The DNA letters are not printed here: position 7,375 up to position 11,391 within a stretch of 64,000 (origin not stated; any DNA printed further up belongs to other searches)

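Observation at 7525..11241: Giant single-polypeptide fusion of a glycosyltransferase with two different phosphoesterase domains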

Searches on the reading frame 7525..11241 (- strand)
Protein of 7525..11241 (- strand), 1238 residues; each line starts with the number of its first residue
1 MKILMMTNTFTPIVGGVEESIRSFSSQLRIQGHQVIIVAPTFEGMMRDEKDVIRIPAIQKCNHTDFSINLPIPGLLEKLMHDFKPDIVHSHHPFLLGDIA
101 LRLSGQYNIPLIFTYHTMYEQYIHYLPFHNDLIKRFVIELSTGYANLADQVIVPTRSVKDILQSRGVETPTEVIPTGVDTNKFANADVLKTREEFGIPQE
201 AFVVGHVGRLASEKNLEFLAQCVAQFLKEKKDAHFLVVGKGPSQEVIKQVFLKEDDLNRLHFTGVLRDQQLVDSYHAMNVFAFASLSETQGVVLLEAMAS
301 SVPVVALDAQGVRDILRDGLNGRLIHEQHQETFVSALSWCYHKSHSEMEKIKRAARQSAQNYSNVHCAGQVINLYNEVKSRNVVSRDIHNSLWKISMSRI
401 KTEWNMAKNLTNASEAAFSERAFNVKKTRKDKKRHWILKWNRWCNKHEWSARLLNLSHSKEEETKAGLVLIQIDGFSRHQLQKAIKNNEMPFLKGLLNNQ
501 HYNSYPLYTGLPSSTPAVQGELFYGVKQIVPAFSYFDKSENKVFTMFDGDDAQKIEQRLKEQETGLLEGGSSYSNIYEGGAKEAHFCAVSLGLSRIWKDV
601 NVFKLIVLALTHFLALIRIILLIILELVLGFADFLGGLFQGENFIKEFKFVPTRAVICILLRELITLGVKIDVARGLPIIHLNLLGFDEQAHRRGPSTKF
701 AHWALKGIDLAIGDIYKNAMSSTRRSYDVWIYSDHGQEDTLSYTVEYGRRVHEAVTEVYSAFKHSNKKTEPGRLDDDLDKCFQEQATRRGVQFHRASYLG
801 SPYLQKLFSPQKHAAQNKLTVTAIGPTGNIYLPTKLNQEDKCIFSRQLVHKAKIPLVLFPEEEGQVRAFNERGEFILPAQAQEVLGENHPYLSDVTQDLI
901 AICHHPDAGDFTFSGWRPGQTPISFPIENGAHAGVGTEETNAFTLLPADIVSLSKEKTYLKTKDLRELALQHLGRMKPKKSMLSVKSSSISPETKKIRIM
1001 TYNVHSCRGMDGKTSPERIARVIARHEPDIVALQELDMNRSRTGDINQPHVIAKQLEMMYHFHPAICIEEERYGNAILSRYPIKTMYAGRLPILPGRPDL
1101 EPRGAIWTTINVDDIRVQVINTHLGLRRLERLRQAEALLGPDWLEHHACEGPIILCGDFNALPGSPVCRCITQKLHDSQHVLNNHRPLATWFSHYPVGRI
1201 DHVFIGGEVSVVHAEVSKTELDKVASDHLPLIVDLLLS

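Call 5: search_protein_families(library=pfam, proteins=[window:7525-11241:-], max_evalue=0.1)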
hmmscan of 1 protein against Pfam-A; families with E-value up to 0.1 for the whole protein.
window:7525-11241:- (1238 aa): 11 families
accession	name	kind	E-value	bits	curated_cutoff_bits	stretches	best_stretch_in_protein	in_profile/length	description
PF13439.12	Glyco_transf_4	-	3.8e-37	128.4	28.5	1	14-181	1-169/170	Glycosyltransferase Family 4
PF00534.26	Glycos_transf_1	-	3.2e-29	102.1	26.4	1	190-357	4-171/172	Glycosyl transferases group 1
PF13692.12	Glyco_trans_1_4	-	1.1e-28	100.7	27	1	202-341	2-140/142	Glycosyl transferases group 1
PF03372.29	Exo_endo_phos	-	1.2e-26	94.3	24.5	1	1000-1228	1-225/225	Endonuclease/Exonuclease/phosphatase family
PF13579.12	Glyco_trans_4_4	-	4.9e-15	56.7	29.7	1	15-177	1-158/158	Glycosyl transferase 4-like domain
PF23226.1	Exo_endo_phos_PGAP2IP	-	2.8e-11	43.6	27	1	996-1130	3-131/239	PGAP2IP, C-terminal nuclease-like domain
PF01663.27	Phosphodiest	-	2e-08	34.7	23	2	685-744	168-228/342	Type I phosphodiesterase / nucleotide pyrophosphatase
PF20706.3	GT4-conflict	-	1.4e-05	24.7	26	1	10-362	7-358/385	Family 4 Glycosyltransferase in conflict systems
PF13477.12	Glyco_trans_4_2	-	0.00069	20.2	23.4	1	25-116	17-107/139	Glycosyl transferase 4-like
PF08323.17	Glyco_transf_5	-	0.0015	18.7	22.7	1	2-54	1-58/239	Starch synthase catalytic domain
PF13524.12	Glyco_trans_1_2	-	0.038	14.4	25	0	226-370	8-141/144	Glycosyl transferase-like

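Call 6: search_protein_families(library=ncbifam, proteins=[window:7525-11241:-], max_evalue=0.1)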
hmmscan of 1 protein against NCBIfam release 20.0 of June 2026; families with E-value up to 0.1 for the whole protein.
window:7525-11241:- (1238 aa): 52 families (the best 25 are shown)
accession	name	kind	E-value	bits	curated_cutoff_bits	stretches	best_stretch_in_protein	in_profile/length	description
NF049988.1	MGlcDAGSynMgs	equivalog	7.5e-48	163.8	400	1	1-382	1-391/398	alpha-monoglucosyldiacylglycerol synthase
NF053787.1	GlcN_PG_synth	equivalog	1.3e-31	109.7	480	1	1-378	1-359/361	N-acetylglucosaminyl phosphatidylglycerol synthase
TIGR03449.1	mycothiol_MshA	equivalog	9.1e-31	107.1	462.5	1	83-378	101-403/406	D-inositol-3-phosphate glycosyltransferase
TIGR04063.1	stp3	hypoth_equivalog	4.2e-29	101.6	442.05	1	76-364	84-380/397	TIGR04063 family PEP-CTERM/XrtA system glycosyltransferase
NF047684.1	TeichurnBiosyTuaC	equivalog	1.3e-28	100.1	550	1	81-378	105-389/391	teichuronic acid biosynthesis protein TuaC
TIGR03088.1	stp2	hypoth_equivalog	5.6e-27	94.7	409.05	1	14-377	13-372/374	TIGR03088 family PEP-CTERM/XrtA system glycosyltransferase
NF053513.1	Gtran_IagA_BgsA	equivalog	1e-26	93.8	460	1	87-378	46-331/333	LTA glycolipid anchor biosynthesis glycosyltransferase, IagA/BgsA family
NF041876.1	EPS_EpsE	equivalog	2.7e-23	82.8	400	1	167-361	184-378/389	exopolysaccharide biosynthesis GT4 family glycosyltransferase EpsE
TIGR03999.1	thiol_BshA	equivalog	5.7e-22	78.1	273.7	1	84-378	84-373/375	N-acetyl-alpha-D-glucosaminyl L-malate synthase BshA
NF038298.1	EPS_HpsO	equivalog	1.6e-21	76.6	575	1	136-378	134-387/388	hormogonium polysaccharide biosynthesis glycosyltransferase HpsO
TIGR04157.1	glyco_rSAM_CFB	subfamily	1.3e-20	73.8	400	1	144-355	166-385/406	TIGR04157 family glycosyltransferase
TIGR02149.1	glgA_Coryne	subfamily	5.5e-18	65.3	302.4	1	85-378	84-390/391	glycogen synthase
TIGR04047.1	MSMEG_0565_glyc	hypoth_equivalog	1.1e-17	64.2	259.85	1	24-376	21-372/373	MSMEG_0565 family glycosyltransferase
NF049987.1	DaglGlyslTfaseDgs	equivalog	9.1e-17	61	500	1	108-377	63-326/332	processive diacylglycerol alpha-glucosyltransferase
NF038295.1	EPS_HpsP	equivalog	1.2e-16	60.7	550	1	161-378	168-387/388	hormogonium polysaccharide biosynthesis glycosyltransferase HpsP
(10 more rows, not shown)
